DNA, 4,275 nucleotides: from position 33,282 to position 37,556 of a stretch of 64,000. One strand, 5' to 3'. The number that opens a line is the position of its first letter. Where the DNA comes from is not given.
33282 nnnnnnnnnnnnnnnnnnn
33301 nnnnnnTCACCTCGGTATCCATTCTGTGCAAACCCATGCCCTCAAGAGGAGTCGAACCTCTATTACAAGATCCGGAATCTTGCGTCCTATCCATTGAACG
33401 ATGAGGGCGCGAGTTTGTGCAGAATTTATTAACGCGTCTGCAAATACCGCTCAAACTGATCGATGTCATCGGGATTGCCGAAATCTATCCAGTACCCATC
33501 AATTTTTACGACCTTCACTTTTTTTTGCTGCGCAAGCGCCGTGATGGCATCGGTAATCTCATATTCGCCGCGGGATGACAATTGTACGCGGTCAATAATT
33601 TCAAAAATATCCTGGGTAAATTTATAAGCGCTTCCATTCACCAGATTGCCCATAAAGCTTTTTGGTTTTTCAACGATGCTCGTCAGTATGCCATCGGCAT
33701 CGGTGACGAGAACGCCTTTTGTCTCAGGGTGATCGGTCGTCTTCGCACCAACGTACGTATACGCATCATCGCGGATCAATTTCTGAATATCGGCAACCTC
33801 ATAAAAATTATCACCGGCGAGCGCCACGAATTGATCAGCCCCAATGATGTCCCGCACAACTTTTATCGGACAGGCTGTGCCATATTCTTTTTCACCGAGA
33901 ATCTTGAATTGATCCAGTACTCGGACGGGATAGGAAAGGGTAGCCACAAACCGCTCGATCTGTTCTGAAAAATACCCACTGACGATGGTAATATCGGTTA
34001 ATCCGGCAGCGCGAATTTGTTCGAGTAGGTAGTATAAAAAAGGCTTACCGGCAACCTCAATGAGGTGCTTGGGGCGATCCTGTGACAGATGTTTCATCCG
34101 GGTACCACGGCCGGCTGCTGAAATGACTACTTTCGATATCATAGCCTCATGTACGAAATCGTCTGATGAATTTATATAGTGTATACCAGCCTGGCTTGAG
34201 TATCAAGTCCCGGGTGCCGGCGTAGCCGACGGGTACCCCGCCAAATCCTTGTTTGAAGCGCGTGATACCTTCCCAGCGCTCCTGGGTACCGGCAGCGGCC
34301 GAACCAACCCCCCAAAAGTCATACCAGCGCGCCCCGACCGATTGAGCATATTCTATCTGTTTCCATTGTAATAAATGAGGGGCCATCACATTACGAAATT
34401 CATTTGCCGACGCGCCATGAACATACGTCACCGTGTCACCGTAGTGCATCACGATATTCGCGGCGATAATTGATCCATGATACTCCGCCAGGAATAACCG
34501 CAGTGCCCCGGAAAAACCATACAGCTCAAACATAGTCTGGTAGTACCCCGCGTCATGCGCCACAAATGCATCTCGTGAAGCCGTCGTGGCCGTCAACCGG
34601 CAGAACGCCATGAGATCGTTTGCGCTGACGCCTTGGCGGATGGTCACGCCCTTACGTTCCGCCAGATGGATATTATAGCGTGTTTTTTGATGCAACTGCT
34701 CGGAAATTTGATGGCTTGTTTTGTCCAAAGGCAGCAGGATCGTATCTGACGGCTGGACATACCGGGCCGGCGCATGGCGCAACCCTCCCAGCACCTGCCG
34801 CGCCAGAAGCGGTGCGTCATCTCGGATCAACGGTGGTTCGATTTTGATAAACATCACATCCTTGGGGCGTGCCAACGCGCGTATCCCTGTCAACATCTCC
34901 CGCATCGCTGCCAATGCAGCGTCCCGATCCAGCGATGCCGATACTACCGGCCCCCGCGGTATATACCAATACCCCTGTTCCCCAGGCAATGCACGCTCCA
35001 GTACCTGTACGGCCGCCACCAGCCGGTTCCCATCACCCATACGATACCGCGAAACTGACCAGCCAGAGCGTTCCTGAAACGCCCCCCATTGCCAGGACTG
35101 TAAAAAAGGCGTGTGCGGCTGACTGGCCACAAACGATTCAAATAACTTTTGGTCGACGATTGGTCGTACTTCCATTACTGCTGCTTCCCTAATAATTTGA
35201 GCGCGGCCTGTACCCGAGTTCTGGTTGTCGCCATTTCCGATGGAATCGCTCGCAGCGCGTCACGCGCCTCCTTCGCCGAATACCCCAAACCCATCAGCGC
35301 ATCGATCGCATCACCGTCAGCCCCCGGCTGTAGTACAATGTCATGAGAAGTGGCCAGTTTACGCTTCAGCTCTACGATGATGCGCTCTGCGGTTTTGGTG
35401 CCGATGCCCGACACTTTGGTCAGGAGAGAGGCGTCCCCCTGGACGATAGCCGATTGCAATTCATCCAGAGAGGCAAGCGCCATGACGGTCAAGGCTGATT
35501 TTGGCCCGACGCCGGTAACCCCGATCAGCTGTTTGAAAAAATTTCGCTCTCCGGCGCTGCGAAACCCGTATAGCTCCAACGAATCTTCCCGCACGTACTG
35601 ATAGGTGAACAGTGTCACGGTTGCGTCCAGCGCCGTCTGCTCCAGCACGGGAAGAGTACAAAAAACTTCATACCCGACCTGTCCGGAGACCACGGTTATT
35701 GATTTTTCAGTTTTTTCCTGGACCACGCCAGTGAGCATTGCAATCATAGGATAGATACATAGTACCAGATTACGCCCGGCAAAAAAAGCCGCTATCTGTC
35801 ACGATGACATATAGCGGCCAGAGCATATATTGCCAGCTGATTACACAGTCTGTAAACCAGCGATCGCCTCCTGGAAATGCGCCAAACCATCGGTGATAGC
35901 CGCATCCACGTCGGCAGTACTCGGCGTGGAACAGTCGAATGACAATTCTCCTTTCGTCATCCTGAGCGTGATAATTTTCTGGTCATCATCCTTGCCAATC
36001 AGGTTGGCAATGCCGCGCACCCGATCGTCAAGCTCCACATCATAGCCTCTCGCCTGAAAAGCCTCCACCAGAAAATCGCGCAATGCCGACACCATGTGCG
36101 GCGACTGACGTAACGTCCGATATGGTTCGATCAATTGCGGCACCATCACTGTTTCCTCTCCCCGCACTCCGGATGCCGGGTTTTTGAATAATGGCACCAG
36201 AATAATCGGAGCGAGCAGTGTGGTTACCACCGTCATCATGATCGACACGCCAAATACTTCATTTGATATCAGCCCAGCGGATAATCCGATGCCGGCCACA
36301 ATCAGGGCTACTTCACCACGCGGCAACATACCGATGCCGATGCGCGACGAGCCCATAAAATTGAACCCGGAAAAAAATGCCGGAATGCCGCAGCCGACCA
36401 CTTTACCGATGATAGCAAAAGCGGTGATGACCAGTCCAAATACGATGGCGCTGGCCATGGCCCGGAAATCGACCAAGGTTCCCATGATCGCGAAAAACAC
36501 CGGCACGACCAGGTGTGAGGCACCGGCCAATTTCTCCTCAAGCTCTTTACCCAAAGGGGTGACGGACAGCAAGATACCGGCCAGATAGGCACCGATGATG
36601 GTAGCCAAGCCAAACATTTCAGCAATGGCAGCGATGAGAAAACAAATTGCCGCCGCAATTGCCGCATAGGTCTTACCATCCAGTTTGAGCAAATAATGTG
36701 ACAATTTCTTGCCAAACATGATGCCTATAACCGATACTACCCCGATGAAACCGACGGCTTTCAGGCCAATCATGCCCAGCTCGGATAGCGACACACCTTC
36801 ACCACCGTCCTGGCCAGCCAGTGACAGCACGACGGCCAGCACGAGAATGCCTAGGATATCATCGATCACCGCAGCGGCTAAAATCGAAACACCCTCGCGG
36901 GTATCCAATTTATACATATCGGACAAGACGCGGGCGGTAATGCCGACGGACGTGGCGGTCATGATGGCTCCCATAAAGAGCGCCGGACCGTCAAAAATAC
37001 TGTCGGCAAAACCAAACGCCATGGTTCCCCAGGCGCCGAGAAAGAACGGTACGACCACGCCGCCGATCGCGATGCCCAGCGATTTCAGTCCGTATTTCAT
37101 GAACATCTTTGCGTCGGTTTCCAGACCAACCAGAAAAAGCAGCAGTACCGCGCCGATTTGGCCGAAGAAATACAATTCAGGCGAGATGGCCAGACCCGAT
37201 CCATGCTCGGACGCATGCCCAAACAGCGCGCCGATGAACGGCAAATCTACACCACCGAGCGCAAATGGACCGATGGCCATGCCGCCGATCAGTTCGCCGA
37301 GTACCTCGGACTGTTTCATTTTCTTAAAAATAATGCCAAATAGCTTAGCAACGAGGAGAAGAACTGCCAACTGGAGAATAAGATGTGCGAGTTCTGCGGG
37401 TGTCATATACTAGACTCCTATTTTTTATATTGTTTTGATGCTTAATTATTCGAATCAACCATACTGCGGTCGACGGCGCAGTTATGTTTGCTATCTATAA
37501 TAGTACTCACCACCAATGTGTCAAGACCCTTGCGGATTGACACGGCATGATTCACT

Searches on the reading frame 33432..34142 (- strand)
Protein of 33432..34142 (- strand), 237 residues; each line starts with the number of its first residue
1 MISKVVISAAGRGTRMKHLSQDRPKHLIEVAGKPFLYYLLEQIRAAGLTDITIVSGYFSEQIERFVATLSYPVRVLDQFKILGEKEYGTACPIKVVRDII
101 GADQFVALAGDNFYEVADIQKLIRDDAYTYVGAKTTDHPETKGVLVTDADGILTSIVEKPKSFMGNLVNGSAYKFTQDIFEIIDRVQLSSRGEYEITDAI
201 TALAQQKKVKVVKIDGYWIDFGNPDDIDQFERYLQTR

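Call 34: search_protein_families(library=pfam, proteins=[window:33432-34142:-], max_evalue=0.001)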
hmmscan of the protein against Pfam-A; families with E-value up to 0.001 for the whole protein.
window:33432-34142:- (237 aa): 3 families
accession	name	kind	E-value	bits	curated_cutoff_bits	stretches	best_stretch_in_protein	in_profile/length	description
PF00483.29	NTP_transferase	-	4.4e-31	108.8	21.2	1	4-230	1-238/245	Nucleotidyl transferase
PF12804.13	NTP_transf_3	-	1.1e-09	39.1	27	1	5-123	1-108/160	MobA-like NTP transferase domain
PF01128.25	IspD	-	0.00014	22.2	27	1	5-54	3-49/221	2-C-methyl-D-erythritol 4-phosphate cytidylyltransferase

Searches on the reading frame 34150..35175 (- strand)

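Call 34: search_protein_families(library=pfam, proteins=[window:34150-35175:-], max_evalue=0.001)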
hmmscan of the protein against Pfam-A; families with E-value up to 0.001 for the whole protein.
window:34150-35175:- (342 aa): 2 families
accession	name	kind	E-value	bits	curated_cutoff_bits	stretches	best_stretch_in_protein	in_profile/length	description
PF02388.22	FemAB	-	2.5e-45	155.5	24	3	236-338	307-405/406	FemAB family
PF13480.13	Acetyltransf_6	-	6e-12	46.4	22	1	165-289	7-136/143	Acetyltransferase (GNAT) domain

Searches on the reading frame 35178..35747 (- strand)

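Call 36: search_protein_families(library=pfam, proteins=[window:35178-35747:-], max_evalue=0.001)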
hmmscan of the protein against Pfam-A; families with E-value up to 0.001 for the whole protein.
window:35178-35747:- (190 aa): 5 families
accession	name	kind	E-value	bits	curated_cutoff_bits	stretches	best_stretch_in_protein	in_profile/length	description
PF01330.27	RuvA_N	-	7.4e-19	68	23.6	1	1-61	1-61/61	RuvA N terminal domain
PF14520.12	HHH_5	-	9.6e-13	48.8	27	1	71-129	1-57/57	Helix-hairpin-helix domain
PF07499.19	RuvA_C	-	6.2e-08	33.4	24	1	145-186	4-46/47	RuvA, C-terminal domain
PF00633.29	HHH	-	1.7e-06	28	24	0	108-124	12-28/30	Helix-hairpin-helix motif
PF21176.3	RecR_HhH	-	0.00033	20.8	27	0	109-125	8-24/45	RecR, helix-hairpin-helix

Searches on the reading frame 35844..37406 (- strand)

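Call 36: search_protein_families(library=pfam, proteins=[window:35844-37406:-], max_evalue=0.001)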
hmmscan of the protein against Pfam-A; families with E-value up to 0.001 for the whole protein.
window:35844-37406:- (521 aa): 1 family
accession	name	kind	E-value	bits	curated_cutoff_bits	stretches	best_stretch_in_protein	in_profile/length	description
PF00999.27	Na_H_Exchanger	-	5.1e-60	203.7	26.2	1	18-408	2-374/375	Sodium/hydrogen exchanger, transmembrane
